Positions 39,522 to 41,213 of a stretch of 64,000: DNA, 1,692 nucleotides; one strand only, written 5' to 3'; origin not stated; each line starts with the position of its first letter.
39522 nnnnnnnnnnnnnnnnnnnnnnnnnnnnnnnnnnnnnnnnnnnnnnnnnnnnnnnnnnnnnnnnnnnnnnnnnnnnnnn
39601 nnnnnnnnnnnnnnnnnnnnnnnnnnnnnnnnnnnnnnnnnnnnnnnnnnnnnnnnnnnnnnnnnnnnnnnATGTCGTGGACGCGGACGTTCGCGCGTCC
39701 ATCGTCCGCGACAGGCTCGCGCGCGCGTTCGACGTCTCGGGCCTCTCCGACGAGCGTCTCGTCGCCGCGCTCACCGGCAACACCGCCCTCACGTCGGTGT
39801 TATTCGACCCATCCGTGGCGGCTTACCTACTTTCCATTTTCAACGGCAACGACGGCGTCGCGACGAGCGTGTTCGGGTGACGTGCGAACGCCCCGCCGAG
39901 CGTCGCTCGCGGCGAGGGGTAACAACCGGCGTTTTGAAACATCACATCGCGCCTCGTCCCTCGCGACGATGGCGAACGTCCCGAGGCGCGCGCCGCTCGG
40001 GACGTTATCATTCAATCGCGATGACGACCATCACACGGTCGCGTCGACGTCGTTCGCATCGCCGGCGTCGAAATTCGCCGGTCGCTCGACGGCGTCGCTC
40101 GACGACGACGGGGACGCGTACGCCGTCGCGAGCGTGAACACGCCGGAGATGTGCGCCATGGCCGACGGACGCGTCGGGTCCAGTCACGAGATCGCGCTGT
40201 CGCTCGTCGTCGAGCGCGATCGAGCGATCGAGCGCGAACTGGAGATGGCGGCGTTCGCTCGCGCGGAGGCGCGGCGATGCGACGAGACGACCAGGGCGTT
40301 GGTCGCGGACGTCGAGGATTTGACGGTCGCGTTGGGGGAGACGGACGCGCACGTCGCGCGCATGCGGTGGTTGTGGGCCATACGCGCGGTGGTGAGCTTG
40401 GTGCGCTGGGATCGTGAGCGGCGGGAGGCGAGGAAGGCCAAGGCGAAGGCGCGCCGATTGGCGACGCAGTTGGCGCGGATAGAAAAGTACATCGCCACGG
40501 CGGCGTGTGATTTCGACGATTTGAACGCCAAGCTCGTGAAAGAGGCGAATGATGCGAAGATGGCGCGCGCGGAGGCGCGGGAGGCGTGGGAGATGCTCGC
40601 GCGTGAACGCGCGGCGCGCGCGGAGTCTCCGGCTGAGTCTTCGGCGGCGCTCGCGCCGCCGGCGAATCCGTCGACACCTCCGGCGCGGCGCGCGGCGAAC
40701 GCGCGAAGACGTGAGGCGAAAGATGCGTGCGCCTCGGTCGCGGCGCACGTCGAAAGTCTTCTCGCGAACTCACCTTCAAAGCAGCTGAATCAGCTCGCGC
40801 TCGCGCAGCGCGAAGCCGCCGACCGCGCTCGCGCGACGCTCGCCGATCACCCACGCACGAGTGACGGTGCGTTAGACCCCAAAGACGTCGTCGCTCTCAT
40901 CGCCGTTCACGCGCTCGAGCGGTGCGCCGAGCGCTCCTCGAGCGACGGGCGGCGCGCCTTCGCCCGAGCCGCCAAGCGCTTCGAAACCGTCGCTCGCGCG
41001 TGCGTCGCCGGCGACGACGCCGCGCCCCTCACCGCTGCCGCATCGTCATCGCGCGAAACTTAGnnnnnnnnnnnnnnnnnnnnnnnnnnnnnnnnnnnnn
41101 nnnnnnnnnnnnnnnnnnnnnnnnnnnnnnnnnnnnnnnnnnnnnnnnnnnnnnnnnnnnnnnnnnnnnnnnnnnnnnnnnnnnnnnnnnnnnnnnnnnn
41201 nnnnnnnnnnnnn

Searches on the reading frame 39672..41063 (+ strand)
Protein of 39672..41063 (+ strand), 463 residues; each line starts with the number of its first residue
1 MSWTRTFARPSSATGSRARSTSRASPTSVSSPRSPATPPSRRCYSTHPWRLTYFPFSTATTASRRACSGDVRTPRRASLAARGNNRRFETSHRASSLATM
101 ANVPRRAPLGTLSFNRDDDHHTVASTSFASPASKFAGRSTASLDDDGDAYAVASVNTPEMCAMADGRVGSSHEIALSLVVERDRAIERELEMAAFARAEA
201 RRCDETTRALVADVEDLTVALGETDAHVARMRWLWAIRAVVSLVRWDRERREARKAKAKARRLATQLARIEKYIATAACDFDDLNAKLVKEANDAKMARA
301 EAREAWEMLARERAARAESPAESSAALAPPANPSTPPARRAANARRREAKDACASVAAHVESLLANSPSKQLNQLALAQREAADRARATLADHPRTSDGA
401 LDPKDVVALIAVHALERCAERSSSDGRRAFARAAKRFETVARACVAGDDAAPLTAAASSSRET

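Call 18: find_encoding_contigs(protein=window:39672-41063:+, flank=10000, max_places=10)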
Protein window:39672-41063:+ (463 aa): no gene with exactly this product is on record in the collection.

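Call 42: search_protein_families(library=pfam, proteins=[window:39672-41060:+], max_evalue=0.001)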
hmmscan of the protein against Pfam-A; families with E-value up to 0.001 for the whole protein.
window:39672-41060:+ (463 aa): 0 families
